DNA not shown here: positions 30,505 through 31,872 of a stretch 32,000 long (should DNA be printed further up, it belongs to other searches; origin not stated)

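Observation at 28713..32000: Uncharacterised carrier-protein cluster: Nfu-like, Cys-rich/MaoC fusion, ACP-like, MBL hydrolase, LuxE-like, LuxC-like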

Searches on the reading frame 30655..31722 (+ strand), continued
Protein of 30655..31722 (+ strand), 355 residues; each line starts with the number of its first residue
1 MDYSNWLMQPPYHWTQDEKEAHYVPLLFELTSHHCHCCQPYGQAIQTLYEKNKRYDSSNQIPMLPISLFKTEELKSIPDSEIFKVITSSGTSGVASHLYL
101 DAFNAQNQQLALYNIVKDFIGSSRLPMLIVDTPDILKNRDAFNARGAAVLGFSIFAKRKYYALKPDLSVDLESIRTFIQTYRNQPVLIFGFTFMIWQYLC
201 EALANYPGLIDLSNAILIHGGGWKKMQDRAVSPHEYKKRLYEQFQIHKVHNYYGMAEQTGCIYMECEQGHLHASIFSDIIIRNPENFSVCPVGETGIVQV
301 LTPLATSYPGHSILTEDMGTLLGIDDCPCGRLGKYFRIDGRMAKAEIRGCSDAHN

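Call 54: search_protein_families(library=ncbifam, proteins=[L008:769-2169:+, L022:6558-7292:+, L011:13790-14575:+, L067:13916-14329:+, L022:9346-10014:+, L008:7633-7956:+], max_evalue=0.00001)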
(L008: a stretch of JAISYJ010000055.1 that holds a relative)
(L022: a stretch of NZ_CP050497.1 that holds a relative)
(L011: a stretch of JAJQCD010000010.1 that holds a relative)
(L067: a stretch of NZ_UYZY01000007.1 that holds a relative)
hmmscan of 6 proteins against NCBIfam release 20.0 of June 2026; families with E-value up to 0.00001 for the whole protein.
L008:769-2169:+ (466 aa): 13 families
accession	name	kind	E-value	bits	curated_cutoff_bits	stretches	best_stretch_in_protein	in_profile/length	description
NF010378.0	PRK13805.1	equivalog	4.9e-129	431.6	951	1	9-454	6-454/872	bifunctional acetaldehyde-CoA/alcohol dehydrogenase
NF047625.1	AcylSulfactDhSauS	equivalog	4.7e-114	381.7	600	1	16-465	3-455/464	acylating sulfoacetaldehyde dehydrogenase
TIGR02518.1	EutH_ACDH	equivalog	8.9e-114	381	620.1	1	17-456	8-448/488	acetaldehyde dehydrogenase (acetylating)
NF011927.0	PRK15398.1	subfamily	4.4e-63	213.5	403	1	10-409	29-423/465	aldehyde dehydrogenase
NF006916.0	PRK09407.1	equivalog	1.8e-11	43.4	521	1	17-277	56-320/526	succinic semialdehyde dehydrogenase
TIGR01780.1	SSADH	subfamily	2.5e-11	43.1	646.35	1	23-335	25-333/448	succinate-semialdehyde dehydrogenase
NF008415.0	PRK11241.1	equivalog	1.3e-09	37.3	828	1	27-309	58-340/482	NADP-dependent succinate-semialdehyde dehydrogenase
NF040648.1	lactal_redase_Meth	equivalog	2.9e-09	36.4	650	1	20-278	36-298/463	lactaldehyde dehydrogenase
NF047626.1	SulfactDhSafD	equivalog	7.3e-09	35.2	700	1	21-364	27-379/454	sulfoacetaldehyde dehydrogenase SafD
NF050084.1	pip_6_carb_DH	equivalog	1e-07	31.3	730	1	19-364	21-383/475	L-piperidine-6-carboxylate dehydrogenase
NF052305.1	DioxValDhHalo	equivalog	7e-07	28.5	750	0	103-277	131-307/483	2,5-dioxovalerate dehydrogenase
NF006992.0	PRK09457.1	subfamily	9.2e-07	27.9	514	1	17-311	37-332/487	succinylglutamate-semialdehyde dehydrogenase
TIGR01722.1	MMSDH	subfamily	6.1e-06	25.2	448.5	0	107-181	130-200/477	CoA-acylating methylmalonate-semialdehyde dehydrogenase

L022:6558-7292:+ (244 aa): 4 families
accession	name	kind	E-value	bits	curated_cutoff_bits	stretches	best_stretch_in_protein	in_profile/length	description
NF000582.1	PRK00006.1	equivalog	1.6e-30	105.9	113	1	107-242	3-136/137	3-hydroxyacyl-ACP dehydratase FabZ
TIGR01750.1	fabZ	equivalog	4.1e-28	98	155.15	1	107-242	4-140/141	3-hydroxyacyl-ACP dehydratase FabZ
NF009667.0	PRK13188.1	equivalog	4.5e-28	98.2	465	1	96-242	313-458/464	bifunctional UDP-3-O-[3-hydroxymyristoyl] N-acetylglucosamine deacetylase/3-hydroxyacyl-ACP dehydratase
NF058663.1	cispen_cyc_AmcE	equivalog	1.6e-14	54.2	140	1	107-208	7-109/153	cispentacin biosynthesis cyclizing decarboxylase AmcE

L011:13790-14575:+ (261 aa): 72 families (the best 25 are shown)
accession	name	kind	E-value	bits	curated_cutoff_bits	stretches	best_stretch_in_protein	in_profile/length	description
NF004475.0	PRK05809.1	subfamily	6.2e-80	268.4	394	1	1-255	1-255/260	short-chain-enoyl-CoA hydratase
NF005802.0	PRK07657.1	equivalog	3.7e-66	223.3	363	1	10-254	10-254/260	enoyl-CoA hydratase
NF051848.1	EnCoAHydtEchA19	equivalog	9.2e-65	218.7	400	1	7-255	3-253/258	enoyl-CoA hydratase EchA19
NF005803.0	PRK07658.1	equivalog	1.9e-62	211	313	1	4-254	2-251/257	enoyl-CoA hydratase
NF004517.0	PRK05862.1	equivalog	9.6e-62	208.8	396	1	1-258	1-255/257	enoyl-CoA hydratase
NF004781.0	PRK06127.1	subfamily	4.7e-58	197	291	1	5-254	12-263/269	enoyl-CoA hydratase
NF006007.0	PRK08138.1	subfamily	5.5e-57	193.1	355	1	8-255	12-256/261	enoyl-CoA hydratase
NF007239.0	PRK09674.1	equivalog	6.3e-57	193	371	1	4-254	4-251/257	2,3-dehydroadipyl-CoA hydratase PaaF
NF006699.0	PRK09245.1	subfamily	6.5e-56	189.5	354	1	4-255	3-261/266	crotonase/enoyl-CoA hydratase family protein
NF004634.0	PRK05980.1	equivalog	1.1e-55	188.9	375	1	6-257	5-260/263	crotonase/enoyl-CoA hydratase family protein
NF042430.2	EnCoAhydt_DpgD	equivalog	7.7e-55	186.1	400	1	8-254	1-252/258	enoyl-CoA-hydratase DpgD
NF004840.0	PRK06190.1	equivalog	7.2e-54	183.1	253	1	4-257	4-258/260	enoyl-CoA hydratase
NF006100.0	PRK08252.1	subfamily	8.9e-54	182.7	282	1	6-254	5-248/254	crotonase/enoyl-CoA hydratase family protein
NF006109.0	PRK08260.1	subfamily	9.7e-53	179.3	320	1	2-259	2-276/296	enoyl-CoA hydratase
NF006566.0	PRK09076.1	subfamily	3.1e-52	177.7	286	1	7-254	8-254/260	enoyl-CoA hydratase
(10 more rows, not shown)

L067:13916-14329:+ (137 aa): 2 families
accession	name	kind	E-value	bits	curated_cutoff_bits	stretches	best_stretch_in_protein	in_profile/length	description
TIGR02286.1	PaaD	equivalog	1.6e-12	47.6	118.9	1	26-123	7-104/114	hydroxyphenylacetyl-CoA thioesterase PaaI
TIGR00369.1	unchar_dom_1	domain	2.6e-12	46.9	36.6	1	25-119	8-104/117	hotdog fold thioesterase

L022:9346-10014:+ (222 aa): 4 families
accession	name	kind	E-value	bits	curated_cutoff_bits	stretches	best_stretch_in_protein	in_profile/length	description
TIGR03413.1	GSH_gloB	equivalog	1.7e-15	57.1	200.8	1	34-106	21-92/248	hydroxyacylglutathione hydrolase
NF007597.0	PRK10241.1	equivalog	1.4e-12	47.5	421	1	30-90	19-79/251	hydroxyacylglutathione hydrolase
NF012229.1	bla_class_B_core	domain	2e-07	31.2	100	1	50-159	45-135/139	metallo-beta-lactamase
NF008580.0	PRK11539.1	equivalog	6.5e-06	24.8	969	1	50-89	547-586/758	ComEC family protein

L008:7633-7956:+ (107 aa): 0 families

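Call 65: search_protein_families(library=pfam, proteins=[L068:2971-4116:-, L068:4117-5433:-, L068:16-1158:+, L028:128-1306:+, L028:14771-16468:-, L009:10443-11333:+, L009:12627-14582:+, L067:16691-18085:-, L067:16013-16675:-, L067:14512-15876:+], max_evalue=0.00001)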
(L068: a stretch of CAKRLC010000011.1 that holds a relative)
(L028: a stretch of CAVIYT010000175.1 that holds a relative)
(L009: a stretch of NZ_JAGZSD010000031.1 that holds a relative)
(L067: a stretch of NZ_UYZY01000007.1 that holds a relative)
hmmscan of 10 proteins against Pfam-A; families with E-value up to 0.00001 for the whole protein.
L068:2971-4116:- (381 aa): 0 families

L068:4117-5433:- (438 aa): 1 family
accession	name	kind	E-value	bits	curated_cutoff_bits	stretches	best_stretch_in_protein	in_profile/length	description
PF02447.22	GntP_permease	-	9.4e-19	67.9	22.5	1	6-248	3-239/440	GntP family permease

L068:16-1158:+ (380 aa): 0 families

L028:128-1306:+ (392 aa): 3 families
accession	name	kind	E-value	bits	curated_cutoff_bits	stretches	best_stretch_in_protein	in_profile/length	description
PF13793.12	Pribosyltran_N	-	3.4e-17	62.8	25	1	22-166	7-117/117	N-terminal domain of ribose phosphate pyrophosphokinase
PF00156.33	Pribosyltran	-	7.4e-13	48.5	26.3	1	196-308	12-124/158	Phosphoribosyl transferase domain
PF14572.12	Pribosyl_synth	-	9.1e-10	39.2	27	1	268-374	80-183/184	Phosphoribosyl synthetase-associated domain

L028:14771-16468:- (565 aa): 0 families

L009:10443-11333:+ (296 aa): 4 families
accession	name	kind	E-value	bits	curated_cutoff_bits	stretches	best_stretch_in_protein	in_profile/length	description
PF12833.13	HTH_18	-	5.1e-21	75.2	33.6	1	202-279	2-79/80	Helix-turn-helix domain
PF00165.29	HTH_AraC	-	1.5e-19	70.1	26.6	2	188-227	1-40/42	Bacterial regulatory helix-turn-helix proteins, AraC family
PF07883.17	Cupin_2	-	5.3e-13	48.9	27.2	1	28-93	3-66/70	Cupin domain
PF02311.25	AraC_binding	-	2e-10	40.9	21.1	1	32-97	12-75/135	AraC-like ligand binding domain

L009:12627-14582:+ (651 aa): 3 families
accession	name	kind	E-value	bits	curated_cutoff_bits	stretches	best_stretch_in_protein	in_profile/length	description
PF02775.26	TPP_enzyme_C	-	7.9e-32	110.6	21.9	1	448-605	3-150/151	Thiamine pyrophosphate enzyme, C-terminal TPP binding domain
PF00205.28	TPP_enzyme_M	-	1.6e-31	109.2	30.4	1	226-359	2-136/137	Thiamine pyrophosphate enzyme, central domain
PF02776.23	TPP_enzyme_N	-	3.9e-13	49.7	26.8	1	37-136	16-111/119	Thiamine pyrophosphate enzyme, N-terminal TPP binding domain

L067:16691-18085:- (464 aa): 2 families
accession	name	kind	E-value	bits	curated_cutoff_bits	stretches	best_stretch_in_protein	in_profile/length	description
PF03972.19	MmgE_PrpD_N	-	1.6e-53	181.9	32.1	1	28-254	2-228/244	MmgE/PrpD N-terminal domain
PF19305.4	MmgE_PrpD_C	-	2.2e-28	99.6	32.1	1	286-447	1-169/173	MmgE/PrpD C-terminal domain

L067:16013-16675:- (220 aa): 1 family
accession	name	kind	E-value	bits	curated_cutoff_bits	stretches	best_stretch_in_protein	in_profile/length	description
PF03737.21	RraA-like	-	9.6e-29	101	24.5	1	18-178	1-151/152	Aldolase/RraA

L067:14512-15876:+ (454 aa): 2 families
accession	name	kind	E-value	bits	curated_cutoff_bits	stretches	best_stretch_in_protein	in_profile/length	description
PF06889.16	DUF1266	-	1.2e-15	58.6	27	1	364-446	84-175/175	Protein of unknown function (DUF1266)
PF19127.6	Choline_bind_3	-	4.6e-12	46.1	27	1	85-127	1-44/47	Choline-binding repeat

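Call 72: search_solved_structures(query=L004:12257-13675:+, max_evalue=1e-20)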
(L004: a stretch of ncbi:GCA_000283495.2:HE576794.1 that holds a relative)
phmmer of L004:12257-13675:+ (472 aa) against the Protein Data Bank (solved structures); distinct sequences matched with E-value up to 1e-20: 13.
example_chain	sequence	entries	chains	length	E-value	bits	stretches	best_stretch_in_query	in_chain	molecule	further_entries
5ie0_A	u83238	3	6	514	3.9e-28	101.9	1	125-415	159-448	Oxalate--CoA ligase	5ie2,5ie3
6qjz_A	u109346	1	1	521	8e-24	87.7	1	120-413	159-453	oxalyl CoA-synthetase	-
6abh_A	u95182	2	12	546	3.2e-23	85.7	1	129-468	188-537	Red-bioluminescence eliciting luciferase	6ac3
5x8f_A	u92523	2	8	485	4.7e-23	85.1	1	130-465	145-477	2-succinylbenzoate--CoA ligase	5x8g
5buq_A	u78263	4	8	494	2.9e-22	82.5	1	130-464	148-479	2-succinylbenzoate--CoA ligase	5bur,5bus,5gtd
2d1q_A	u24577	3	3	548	3.5e-22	82.2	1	128-460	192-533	Luciferin 4-monooxygenase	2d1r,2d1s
2d1t_A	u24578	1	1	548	5.6e-22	81.6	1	122-460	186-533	Luciferin 4-monooxygenase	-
8aff_A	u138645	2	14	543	1.5e-21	80.2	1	126-460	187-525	Oxalate--CoA ligase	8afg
5kyv_A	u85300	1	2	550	4.5e-21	78.6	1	127-459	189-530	Luciferin 4-monooxygenase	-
4fuq_A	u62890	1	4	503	6.2e-21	78.1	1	128-399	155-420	Malonyl CoA synthetase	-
4gxq_A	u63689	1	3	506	7.1e-21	77.9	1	128-399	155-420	Malonyl CoA synthetase, Benzoate-CoA ligase Chimeric protein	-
4gxr_A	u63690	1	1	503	7.3e-21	77.9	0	128-398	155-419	Malonyl CoA synthetase, Benzoate-CoA ligase Chimeric protein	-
4fut_A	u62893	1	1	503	7.7e-21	77.8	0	128-398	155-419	Malonyl CoA synthetase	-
